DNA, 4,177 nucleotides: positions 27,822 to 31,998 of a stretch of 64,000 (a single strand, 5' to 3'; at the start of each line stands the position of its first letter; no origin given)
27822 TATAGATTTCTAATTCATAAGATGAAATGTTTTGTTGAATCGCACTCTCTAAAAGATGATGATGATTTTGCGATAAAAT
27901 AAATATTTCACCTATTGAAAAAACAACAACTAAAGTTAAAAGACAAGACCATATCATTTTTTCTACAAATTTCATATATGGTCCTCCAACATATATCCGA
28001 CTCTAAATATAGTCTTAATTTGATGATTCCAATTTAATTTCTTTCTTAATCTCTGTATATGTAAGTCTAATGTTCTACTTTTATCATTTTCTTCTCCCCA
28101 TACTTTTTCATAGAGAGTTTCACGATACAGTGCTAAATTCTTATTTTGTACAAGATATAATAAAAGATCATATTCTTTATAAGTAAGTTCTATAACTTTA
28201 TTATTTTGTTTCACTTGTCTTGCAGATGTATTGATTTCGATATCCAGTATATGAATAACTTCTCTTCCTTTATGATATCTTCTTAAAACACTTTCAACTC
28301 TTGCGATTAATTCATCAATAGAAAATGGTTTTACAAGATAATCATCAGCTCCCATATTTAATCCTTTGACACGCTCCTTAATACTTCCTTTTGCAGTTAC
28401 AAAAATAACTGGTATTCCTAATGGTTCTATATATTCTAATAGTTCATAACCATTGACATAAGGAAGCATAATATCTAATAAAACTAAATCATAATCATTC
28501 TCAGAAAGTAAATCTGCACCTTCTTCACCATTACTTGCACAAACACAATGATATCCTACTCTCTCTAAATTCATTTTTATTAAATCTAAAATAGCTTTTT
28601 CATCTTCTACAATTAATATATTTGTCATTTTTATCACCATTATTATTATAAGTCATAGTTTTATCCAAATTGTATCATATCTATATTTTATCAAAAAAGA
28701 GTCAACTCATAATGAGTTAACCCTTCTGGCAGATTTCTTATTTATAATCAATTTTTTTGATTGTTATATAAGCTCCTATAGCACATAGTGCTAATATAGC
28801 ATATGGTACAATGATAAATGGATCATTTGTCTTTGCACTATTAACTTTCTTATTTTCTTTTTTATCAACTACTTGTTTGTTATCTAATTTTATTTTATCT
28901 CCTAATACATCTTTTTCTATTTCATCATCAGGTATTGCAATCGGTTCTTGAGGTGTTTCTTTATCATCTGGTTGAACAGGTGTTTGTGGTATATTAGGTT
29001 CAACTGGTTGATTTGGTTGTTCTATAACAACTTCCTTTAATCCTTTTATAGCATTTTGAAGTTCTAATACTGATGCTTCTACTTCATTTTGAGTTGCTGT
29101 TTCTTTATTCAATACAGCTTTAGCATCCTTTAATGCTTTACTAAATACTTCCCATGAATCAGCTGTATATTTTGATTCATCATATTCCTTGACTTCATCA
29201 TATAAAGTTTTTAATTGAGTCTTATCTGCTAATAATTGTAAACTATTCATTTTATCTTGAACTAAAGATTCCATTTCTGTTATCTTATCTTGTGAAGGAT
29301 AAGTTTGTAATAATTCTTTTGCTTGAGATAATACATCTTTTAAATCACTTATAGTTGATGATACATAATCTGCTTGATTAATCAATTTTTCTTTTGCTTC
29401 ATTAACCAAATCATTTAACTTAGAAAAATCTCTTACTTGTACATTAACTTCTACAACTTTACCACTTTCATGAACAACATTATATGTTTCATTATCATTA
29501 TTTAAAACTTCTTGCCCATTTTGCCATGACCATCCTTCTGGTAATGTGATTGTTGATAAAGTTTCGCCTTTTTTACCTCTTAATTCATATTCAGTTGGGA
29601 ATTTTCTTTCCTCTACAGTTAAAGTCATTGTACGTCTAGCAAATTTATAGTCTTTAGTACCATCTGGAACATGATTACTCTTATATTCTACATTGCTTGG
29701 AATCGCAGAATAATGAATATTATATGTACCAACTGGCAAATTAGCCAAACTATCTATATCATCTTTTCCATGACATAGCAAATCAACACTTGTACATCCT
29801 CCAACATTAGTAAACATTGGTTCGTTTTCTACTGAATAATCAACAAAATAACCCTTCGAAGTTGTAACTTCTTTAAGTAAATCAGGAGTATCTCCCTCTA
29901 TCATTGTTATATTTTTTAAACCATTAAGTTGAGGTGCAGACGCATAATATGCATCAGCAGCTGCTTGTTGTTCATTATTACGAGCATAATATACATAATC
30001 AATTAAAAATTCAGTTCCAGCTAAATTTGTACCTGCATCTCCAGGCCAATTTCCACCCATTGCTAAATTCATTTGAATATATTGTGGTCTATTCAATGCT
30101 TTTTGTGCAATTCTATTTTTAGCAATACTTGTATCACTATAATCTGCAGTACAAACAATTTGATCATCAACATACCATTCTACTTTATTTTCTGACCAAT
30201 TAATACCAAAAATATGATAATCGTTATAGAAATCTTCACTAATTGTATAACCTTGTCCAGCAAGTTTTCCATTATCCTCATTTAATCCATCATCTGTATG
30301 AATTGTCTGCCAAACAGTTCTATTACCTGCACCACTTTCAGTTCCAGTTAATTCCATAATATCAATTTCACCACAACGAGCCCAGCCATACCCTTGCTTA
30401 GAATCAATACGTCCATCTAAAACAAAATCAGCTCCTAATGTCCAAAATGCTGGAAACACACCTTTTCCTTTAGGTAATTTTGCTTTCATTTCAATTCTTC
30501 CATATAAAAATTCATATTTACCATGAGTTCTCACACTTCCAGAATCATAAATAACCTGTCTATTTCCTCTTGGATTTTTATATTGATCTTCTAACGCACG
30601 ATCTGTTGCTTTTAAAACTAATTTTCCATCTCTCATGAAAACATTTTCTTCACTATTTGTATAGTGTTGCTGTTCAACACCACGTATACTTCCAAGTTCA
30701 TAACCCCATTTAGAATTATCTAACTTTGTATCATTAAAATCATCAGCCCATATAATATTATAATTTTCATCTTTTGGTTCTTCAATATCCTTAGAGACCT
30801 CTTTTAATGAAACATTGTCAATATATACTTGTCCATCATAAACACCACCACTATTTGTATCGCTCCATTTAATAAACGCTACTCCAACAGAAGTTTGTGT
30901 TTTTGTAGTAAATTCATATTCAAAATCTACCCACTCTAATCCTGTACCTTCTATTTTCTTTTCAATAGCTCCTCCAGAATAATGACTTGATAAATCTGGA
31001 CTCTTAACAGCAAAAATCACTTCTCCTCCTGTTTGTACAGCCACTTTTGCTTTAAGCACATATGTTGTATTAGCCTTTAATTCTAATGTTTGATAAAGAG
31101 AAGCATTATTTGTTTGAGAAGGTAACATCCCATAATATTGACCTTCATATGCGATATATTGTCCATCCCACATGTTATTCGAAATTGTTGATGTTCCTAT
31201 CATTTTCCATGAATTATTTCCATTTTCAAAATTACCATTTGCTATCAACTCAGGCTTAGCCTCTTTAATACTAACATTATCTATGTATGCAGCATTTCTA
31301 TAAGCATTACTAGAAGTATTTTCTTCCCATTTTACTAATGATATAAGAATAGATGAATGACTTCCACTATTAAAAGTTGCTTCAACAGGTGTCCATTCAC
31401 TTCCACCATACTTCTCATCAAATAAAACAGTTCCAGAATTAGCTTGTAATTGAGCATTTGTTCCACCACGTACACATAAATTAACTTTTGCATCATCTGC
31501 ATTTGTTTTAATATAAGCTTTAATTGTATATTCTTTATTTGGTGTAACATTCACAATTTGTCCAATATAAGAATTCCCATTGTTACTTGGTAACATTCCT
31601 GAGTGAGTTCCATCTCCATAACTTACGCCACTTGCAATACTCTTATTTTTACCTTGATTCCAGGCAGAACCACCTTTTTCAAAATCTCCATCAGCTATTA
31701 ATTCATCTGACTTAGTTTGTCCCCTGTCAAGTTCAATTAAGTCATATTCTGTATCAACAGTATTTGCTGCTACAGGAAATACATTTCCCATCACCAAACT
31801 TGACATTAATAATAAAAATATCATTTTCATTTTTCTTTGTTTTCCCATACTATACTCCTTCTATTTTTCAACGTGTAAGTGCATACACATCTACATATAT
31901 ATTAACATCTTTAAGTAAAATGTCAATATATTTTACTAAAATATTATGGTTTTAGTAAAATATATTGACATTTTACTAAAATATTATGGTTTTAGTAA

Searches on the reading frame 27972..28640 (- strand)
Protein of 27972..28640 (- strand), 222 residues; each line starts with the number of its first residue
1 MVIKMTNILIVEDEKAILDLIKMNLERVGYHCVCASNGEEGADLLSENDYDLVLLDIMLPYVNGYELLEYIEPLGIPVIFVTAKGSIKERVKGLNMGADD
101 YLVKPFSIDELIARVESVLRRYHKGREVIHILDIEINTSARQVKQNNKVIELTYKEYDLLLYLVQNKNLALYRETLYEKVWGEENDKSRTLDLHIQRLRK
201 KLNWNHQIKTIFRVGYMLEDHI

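Call 6: search_protein_families(library=pfam, proteins=[window:27972-28640:-])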
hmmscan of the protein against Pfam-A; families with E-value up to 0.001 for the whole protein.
window:27972-28640:- (222 aa): 2 families
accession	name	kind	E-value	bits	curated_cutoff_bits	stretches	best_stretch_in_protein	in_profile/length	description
PF00072.30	Response_reg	-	1.2e-28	99.9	30.2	1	8-116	1-111/111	Response regulator receiver domain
PF00486.34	Trans_reg_C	-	8e-20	71.1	26.2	1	148-218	2-77/77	Transcriptional regulatory protein, C terminal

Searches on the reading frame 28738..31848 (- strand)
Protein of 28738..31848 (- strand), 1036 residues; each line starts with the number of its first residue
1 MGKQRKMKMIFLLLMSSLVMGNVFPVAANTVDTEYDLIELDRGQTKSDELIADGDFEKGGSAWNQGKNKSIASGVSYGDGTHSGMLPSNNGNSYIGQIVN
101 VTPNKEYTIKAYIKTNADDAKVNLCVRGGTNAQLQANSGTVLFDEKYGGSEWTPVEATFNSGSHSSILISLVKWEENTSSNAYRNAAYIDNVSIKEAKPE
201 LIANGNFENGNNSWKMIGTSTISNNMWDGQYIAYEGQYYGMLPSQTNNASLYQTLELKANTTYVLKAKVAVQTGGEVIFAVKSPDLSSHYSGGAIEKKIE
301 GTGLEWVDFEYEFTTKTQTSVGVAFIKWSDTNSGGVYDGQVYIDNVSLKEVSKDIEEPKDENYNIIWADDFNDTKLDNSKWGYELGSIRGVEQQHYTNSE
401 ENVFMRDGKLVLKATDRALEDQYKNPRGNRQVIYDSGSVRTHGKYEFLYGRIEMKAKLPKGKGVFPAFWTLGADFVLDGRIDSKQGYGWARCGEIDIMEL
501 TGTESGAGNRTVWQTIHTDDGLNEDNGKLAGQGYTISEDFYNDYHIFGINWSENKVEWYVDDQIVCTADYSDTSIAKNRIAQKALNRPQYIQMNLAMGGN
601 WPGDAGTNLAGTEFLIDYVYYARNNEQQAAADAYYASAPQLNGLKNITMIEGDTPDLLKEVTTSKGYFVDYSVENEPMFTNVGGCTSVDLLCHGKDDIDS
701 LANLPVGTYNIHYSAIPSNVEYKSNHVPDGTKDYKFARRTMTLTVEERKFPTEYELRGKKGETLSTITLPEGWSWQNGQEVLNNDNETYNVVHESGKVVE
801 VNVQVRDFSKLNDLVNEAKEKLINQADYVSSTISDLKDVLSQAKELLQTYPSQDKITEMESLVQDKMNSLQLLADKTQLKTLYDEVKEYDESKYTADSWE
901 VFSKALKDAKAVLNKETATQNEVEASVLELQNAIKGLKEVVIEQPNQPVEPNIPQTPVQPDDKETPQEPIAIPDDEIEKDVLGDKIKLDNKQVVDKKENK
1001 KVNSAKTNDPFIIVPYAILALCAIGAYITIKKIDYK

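Call 6: search_protein_families(library=pfam, proteins=[window:28738-31848:-])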
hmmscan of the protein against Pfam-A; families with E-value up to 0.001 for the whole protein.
window:28738-31848:- (1036 aa): 3 families
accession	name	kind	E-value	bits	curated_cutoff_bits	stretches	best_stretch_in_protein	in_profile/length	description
PF00722.28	Glyco_hydro_16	-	3.3e-22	79.2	22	1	393-618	4-173/175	Glycosyl hydrolases family 16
PF07554.19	FIVAR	-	9.6e-08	33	29.2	1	875-937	1-70/71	FIVAR domain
PF22637.2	CBM_4_9_1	-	0.0004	21.1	27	0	94-167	58-127/148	BppA domain 1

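Call 32: search_protein_families(library=ncbifam, proteins=[window:28738-31848:-])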
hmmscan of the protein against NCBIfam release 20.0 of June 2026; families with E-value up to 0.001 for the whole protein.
window:28738-31848:- (1036 aa): 7 families
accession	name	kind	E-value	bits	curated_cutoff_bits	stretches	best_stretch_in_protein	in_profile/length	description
NF052454.1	BtaGlycanEglC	equivalog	1.9e-16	60.1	700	1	397-619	269-453/459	endo-1,3-1,4-beta-glycanase EglC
NF047897.1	LctobiosidLnbX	equivalog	2.2e-11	42.4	2500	1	872-948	1414-1491/1498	lacto-N-biosidase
NF041449.1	K_carrageenase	equivalog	3e-11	43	350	1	356-567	17-227/283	kappa-carrageenase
NF033675.1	NTTRR-F1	subfamily_domain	5.7e-11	42.8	70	1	48-117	3-71/155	NTTRR-F1 domain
NF047856.1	BGlucanaseBglS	equivalog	1e-07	31.7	300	1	395-580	52-195/237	beta-glucanase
NF046019.1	ZmpB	exception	3.9e-07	27.6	3000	1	807-940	478-610/1969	zinc metalloprotease B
NF048003.1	GTA_spike_fiber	domain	3.5e-06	27.7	36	1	60-172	18-143/182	phage head spike fiber domain-containing protein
